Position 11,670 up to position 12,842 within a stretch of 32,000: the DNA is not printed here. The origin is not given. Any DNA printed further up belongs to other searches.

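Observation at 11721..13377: Two-gene cassette (291-aa soluble protein + 221-aa four-TM protein) is the only substantial cargo of a ~3.1-kb ssrA island: candidate undescribed defence/abortive-infection system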

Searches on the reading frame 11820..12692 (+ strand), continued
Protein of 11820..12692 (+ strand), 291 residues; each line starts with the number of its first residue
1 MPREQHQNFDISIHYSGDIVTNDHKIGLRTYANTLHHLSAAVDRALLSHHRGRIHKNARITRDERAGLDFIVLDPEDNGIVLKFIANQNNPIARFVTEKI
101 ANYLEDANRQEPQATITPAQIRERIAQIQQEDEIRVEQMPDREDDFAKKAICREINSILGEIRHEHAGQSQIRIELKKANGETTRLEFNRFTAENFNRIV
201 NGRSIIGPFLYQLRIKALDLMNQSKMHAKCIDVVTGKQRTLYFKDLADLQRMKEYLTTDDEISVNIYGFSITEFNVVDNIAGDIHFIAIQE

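Call 92: search_dna_similar(query=L026:12001-12897:+, collection=phages, mode=protein, max_evalue=0.001, max_rows=30)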
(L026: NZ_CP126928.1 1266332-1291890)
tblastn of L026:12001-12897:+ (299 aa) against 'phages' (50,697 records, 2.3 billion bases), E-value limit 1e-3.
No match.

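Call 93: search_dna_similar(query=L026:12001-12897:+, collection=plasmids, mode=protein, max_evalue=0.001, max_rows=30)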
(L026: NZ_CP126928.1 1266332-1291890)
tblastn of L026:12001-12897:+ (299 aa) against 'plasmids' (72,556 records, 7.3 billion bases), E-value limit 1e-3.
No match.

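Call 94: find_related_loci(query=A5, collection=metagenome_contigs, flank=10000)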
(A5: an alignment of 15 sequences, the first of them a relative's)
Query A5 (295 aa) in metagenome_contigs; peptide patterns used: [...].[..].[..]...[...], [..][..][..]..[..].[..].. (x = any residue, [..] = any of these).
600 stretches matched a pattern (row limit reached: there are more); 54 encode a relative of the query (tblastn E <= 1e-3); 54 distinct loci.
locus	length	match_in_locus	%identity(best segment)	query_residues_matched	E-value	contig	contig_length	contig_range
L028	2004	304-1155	46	8-292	1e-91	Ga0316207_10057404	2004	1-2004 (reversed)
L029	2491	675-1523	44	8-293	5e-86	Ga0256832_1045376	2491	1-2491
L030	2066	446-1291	43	8-292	2e-83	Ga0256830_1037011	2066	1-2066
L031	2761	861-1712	41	7-291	5e-82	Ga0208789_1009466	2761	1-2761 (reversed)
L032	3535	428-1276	45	8-293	2e-80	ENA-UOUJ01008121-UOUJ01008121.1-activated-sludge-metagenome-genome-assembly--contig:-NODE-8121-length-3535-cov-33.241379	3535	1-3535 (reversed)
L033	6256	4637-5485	42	9-294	8e-80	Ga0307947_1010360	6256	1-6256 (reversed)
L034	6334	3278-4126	42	9-294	8e-80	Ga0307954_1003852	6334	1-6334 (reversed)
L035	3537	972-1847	43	2-291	4e-78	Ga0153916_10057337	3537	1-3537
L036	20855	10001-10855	42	6-291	1e-77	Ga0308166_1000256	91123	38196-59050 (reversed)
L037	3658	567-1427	41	6-291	9e-77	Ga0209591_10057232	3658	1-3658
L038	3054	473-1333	41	6-291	3e-77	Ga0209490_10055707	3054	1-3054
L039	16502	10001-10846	43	12-292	8e-76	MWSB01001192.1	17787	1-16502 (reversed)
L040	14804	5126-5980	40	6-291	2e-75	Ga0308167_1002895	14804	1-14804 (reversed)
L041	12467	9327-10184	40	5-291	1e-75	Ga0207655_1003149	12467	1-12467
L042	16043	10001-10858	39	5-291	2e-74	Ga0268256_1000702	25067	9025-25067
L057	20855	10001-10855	37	7-291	2e-67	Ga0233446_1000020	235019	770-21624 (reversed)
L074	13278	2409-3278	38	10-293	2e-58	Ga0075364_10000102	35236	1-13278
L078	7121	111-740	38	80-292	4e-43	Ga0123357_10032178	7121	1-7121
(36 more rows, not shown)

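Call 100: search_protein_families(library=pfam, alignment_id=A6, max_evalue=0.00001)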
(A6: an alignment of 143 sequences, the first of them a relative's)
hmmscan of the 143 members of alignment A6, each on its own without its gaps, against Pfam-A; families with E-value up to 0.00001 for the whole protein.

A. member 1, L036:3518-4000:- (160 aa): 1 family
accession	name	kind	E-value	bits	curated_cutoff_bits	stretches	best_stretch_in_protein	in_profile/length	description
PF03100.22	CcmE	-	6.1e-31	107.2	24.6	1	34-136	2-99/99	CcmE domain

B. families by the number of members that match (of 143 scanned): 133 families (the first 25 are shown)
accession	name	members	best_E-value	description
PF07455.17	Psu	6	1.1e-92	Phage polarity suppression protein (Psu)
PF00589.27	Phage_integrase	5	4.8e-30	Phage integrase family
PF22022.2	Phage_int_M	4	1.8e-27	Phage integrase central domain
PF13356.12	Arm-DNA-bind_3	4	4e-26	Arm DNA-binding domain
PF00005.33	ABC_tran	3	4.9e-40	ABC transporter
PF04606.18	Ogr_Delta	3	5.7e-22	Ogr/Delta-like zinc finger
PF13362.12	Toprim_3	3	2.5e-13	Toprim domain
PF08706.16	D5_N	3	9.4e-12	D5 N terminal like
PF19263.5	DUF5906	3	1.1e-10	Family of unknown function (DUF5906)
PF02384.22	N6_Mtase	2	7.3e-72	N-6 DNA Methylase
PF00145.23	DNA_methylase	2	5.5e-63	C-5 cytosine-specific DNA methylase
PF17345.7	DUF5375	2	5.6e-63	Family of unknown function (DUF5375)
PF01668.23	SmpB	2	1.4e-57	SmpB protein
PF03364.25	Polyketide_cyc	2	1.3e-38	Polyketide cyclase / dehydrase and lipid transport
PF04851.21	ResIII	2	2.7e-38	Type III restriction enzyme, res subunit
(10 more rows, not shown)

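Call 101: search_protein_families(library=padloc, alignment_id=A6, max_evalue=0.00001)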
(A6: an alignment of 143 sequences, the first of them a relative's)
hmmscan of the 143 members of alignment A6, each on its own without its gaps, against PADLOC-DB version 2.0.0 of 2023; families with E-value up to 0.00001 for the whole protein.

A. member 1, L036:3518-4000:- (160 aa): 0 families

B. families by the number of members that match (of 143 scanned): 483 families (the first 25 are shown)
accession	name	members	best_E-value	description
PDLC04135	mad3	4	8e-33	mads_3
PDLC04134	mad2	3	1.5e-66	mads_2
PDLC03307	MTase_II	2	1e-128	Type II methyltransferase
PDLC00028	DruM2|DruM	2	1.9e-99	DNA cytosine methylase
PDLC00026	DruM2|DruM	2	6.7e-95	DNA cytosine methylase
PDLC03021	MTase_I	2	2.5e-91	Type I methyltransferase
PDLC03243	MTase_II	2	1.1e-75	Type II methyltransferase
PDLC03378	MTase_II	2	3.9e-75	Type II methyltransferase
PDLC03272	MTase_II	2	2.8e-63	Type II methyltransferase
PDLC03234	MTase_II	2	3.7e-62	Type II methyltransferase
PDLC03326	MTase_II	2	2.9e-57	Type II methyltransferase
PDLC00029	DruM2|DruM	2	2.4e-50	DNA cytosine methylase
PDLC00033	DruM2|DruM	2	6.9e-50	DNA cytosine methylase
PDLC00027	DruM2|DruM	2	4.2e-47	DNA cytosine methylase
PDLC03042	REase_I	2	7.4e-47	Type I restriction enzyme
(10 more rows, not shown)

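Call 103: search_protein_families(library=pfam, proteins=[P0054, P0063, P0068, P0074, P0081, P0082, P0090, P0092, P0093, P0110], max_evalue=0.01)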
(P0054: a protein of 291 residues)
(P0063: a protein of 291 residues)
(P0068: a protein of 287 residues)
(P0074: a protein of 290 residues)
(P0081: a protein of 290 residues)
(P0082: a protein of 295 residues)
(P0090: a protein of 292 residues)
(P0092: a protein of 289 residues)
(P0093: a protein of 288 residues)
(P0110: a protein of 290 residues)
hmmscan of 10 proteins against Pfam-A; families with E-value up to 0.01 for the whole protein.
P0054 (291 aa): 0 families

P0063 (291 aa): 0 families

P0068 (287 aa): 0 families

P0074 (290 aa): 0 families

P0081 (290 aa): 0 families

P0082 (295 aa): 0 families

P0090 (292 aa): 0 families

P0092 (289 aa): 0 families

P0093 (288 aa): 0 families

P0110 (290 aa): 0 families

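Call 105: search_protein_families(library=pfam, proteins=[L026:12001-12897:+, P0133, P0010, P0057], max_evalue=0.01)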
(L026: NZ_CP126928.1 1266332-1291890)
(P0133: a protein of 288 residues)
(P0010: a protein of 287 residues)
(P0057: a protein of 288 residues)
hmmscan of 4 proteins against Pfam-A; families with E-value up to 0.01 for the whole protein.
L026:12001-12897:+ (299 aa): 0 families

P0133 (288 aa): 0 families

P0010 (287 aa): 1 family
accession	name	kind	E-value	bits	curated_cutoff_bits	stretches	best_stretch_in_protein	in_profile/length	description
PF17315.7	FMP23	-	0.0067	17.7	27.6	0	65-193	4-116/118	Found in mitochondrial proteome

P0057 (288 aa): 0 families

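Call 119: search_dna_similar(query=P0133, collection=phages, mode=protein, max_evalue=0.01, max_rows=20)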
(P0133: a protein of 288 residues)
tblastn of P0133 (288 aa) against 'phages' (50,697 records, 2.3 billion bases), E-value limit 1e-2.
No match.

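Call 120: find_related_loci(query=A1, collection=viral_contigs, flank=10000)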
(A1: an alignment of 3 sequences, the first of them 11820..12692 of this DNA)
Query A1 (291 aa) in viral_contigs; peptide patterns used: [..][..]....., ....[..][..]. (x = any residue, [..] = any of these).
426 stretches matched a pattern, but none encodes a relative of the query by tblastn (E <= 1e-3).

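Call 124: search_solved_structures(query=L039:5644-8463:+, max_evalue=0.00001)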
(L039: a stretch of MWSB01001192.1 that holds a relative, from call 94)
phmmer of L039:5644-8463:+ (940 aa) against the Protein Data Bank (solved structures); distinct sequences matched with E-value up to 0.00001: 3.
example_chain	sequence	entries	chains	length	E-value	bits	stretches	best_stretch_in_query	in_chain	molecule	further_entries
3h1t_A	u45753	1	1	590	1.2e-21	79.8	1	318-570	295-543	Type I site-specific restriction-modification system, R (Restriction) subunit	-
7clg_A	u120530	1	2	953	4.4e-08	34.9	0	326-388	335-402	Putative helicase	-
6jde_B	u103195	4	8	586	3.9e-07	31.7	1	474-618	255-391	Putative DNA repair helicase RadD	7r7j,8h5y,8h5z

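Call 125: search_solved_structures(query=L039:8463-9983:+, max_evalue=0.00001)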
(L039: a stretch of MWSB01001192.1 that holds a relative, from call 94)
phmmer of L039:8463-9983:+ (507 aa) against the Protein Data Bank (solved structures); distinct sequences matched with E-value up to 0.00001: 4.
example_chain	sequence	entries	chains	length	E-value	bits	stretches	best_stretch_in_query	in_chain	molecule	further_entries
3okg_A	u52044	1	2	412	9.6e-60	206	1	15-208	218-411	Restriction endonuclease S subunits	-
5ybb_D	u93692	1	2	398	1e-59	205.9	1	15-208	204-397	Restriction endonuclease S subunits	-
2y7c_A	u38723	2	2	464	4.9e-30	108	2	21-233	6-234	TYPE-1 RESTRICTION ENZYME ECOKI SPECIFICITY PROTEIN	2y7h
1yf2_A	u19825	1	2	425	5.8e-22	81.4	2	20-209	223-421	Type I restriction-modification enzyme, S subunit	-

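Call 126: search_solved_structures(query=L039:11540-13153:+, max_evalue=0.00001)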
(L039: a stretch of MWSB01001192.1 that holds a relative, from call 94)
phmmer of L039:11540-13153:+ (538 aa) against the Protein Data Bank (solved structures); distinct sequences matched with E-value up to 0.00001: 13.
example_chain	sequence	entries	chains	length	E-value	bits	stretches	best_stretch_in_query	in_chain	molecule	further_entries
2okc_A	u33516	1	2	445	5e-130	437.6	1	42-492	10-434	Type I restriction enzyme StySJI M protein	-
2y7c_B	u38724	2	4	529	1.5e-97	330.4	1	40-532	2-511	TYPE I RESTRICTION ENZYME ECOKI M PROTEIN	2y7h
2ar0_A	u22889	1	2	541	1.8e-97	330.2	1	40-532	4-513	Type I restriction enzyme EcoKI M protein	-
3ufb_A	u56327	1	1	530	4.4e-38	134.2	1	109-453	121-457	Type I restriction-modification system methyltransferase subunit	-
5ybb_A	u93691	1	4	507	3.9e-37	131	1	42-443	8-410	Type I restriction-modification system methyltransferase subunit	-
7vru_A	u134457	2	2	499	6.3e-33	117.1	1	130-406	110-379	Site-specific DNA-methyltransferase (adenine-specific)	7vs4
7eew_A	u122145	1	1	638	2.1e-28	102.2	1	46-449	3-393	Type I restriction-modification system methyltransferase subunit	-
7vru_B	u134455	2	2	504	1.2e-22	83.2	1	130-409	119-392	Site-specific DNA-methyltransferase (adenine-specific)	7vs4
3lkd_A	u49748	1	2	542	4e-20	74.9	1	160-407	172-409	Type I restriction-modification system methyltransferase subunit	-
7bst_D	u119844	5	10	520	1.4e-19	73.1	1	158-407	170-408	Type I restriction enzyme EcoR124II M protein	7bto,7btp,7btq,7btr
3khk_A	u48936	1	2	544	4e-17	65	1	155-419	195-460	Type I restriction-modification system methylation subunit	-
7lni_A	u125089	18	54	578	8.6e-06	27.6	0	178-240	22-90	Site-specific DNA-methyltransferase (adenine-specific)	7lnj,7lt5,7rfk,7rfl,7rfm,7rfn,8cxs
8cxz_A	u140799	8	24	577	8.6e-06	27.6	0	178-240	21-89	Site-specific DNA-methyltransferase (adenine-specific)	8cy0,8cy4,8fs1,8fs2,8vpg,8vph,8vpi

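Call 127: search_solved_structures(query=L074:1-2103:+, max_evalue=0.00001)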
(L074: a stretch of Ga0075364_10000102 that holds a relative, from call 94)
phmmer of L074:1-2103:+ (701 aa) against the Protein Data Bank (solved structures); distinct sequences matched with E-value up to 0.00001: 6.
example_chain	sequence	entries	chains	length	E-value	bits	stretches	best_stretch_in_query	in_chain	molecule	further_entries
1l8a_A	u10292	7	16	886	1.6e-268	896.1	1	1-698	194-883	Pyruvate dehydrogenase E1 component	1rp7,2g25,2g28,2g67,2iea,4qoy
2qta_A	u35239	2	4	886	5.4e-268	894.3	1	1-698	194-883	Pyruvate dehydrogenase E1 component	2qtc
3lpl_A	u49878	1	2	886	1e-267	893.4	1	1-698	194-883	Pyruvate dehydrogenase E1 component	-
3lq2_A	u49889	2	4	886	1e-267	893.4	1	1-698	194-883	Pyruvate dehydrogenase E1 component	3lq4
6rjb_A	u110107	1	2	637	9.4e-06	27.5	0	24-69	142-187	Transketolase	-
4kxu_A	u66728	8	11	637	9.4e-06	27.5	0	24-69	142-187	Transketolase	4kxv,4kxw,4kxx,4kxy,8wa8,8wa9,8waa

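Call 128: search_solved_structures(query=L057:11990-14038:-, max_evalue=0.00001)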
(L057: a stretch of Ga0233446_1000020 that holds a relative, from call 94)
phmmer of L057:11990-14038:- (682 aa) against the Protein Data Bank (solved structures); distinct sequences matched with E-value up to 0.00001: 4.
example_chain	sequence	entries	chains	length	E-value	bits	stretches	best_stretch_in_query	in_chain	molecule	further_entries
8emc_A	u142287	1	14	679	7.2e-143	480.6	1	3-471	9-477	Protease Lon-related BREX system protein BrxL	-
8emh_A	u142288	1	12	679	1.8e-142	479.3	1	3-471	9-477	Protease Lon-related BREX system protein BrxL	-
2ymb_A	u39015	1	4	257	3.4e-13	52.1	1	520-660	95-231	MIT DOMAIN-CONTAINING PROTEIN 1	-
4a5z_A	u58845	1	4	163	4.9e-13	51.6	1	524-660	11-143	MIT DOMAIN-CONTAINING PROTEIN 1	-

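Call 129: search_solved_structures(query=L078:4259-6271:-, max_evalue=0.00001)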
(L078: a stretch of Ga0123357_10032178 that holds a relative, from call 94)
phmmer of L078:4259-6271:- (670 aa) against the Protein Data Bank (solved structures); distinct sequences matched with E-value up to 0.00001: 32.
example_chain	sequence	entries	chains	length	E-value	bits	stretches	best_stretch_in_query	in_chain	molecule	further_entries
6pcm_A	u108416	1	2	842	1.2e-105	357.8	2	218-530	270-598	DNA topoisomerase 1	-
8tfg_A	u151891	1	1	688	3.7e-103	349.6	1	1-527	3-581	DNA topoisomerase 1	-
5d5h_A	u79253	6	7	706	4e-103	349.5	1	1-527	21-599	DNA topoisomerase 1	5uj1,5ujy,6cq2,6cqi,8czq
1ecl_A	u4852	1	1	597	5.6e-98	332.5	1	39-534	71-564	ESCHERICHIA COLI TOPOISOMERASE I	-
1cy0_A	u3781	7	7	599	8.6e-98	331.9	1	39-534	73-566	DNA TOPOISOMERASE I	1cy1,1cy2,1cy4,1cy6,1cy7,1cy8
4rul_A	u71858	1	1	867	2.3e-97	330.5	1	39-585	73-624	DNA topoisomerase 1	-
3px7_A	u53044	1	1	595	3.8e-97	329.7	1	39-534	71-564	DNA topoisomerase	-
9gda_F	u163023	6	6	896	3.8e-97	329.7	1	39-585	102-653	DNA topoisomerase 1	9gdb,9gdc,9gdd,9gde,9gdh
3pwt_A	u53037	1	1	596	3.8e-97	329.7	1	39-534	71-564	DNA topoisomerase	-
1mw8_X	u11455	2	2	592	1.1e-96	328.3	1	39-534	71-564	DNA Topoisomerase I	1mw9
6ozw_A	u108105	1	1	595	2.9e-90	307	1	2-534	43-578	DNA topoisomerase 1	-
2gai_A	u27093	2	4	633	7.5e-86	292.4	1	1-564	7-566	DNA topoisomerase I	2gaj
1gl9_B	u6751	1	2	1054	1.6e-39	139.3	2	234-540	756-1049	REVERSE GYRASE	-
1gku_B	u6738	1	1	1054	1.7e-39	139.3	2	234-540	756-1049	REVERSE GYRASE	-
4ddt_A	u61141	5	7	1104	6.3e-38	134.1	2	232-532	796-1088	Reverse gyrase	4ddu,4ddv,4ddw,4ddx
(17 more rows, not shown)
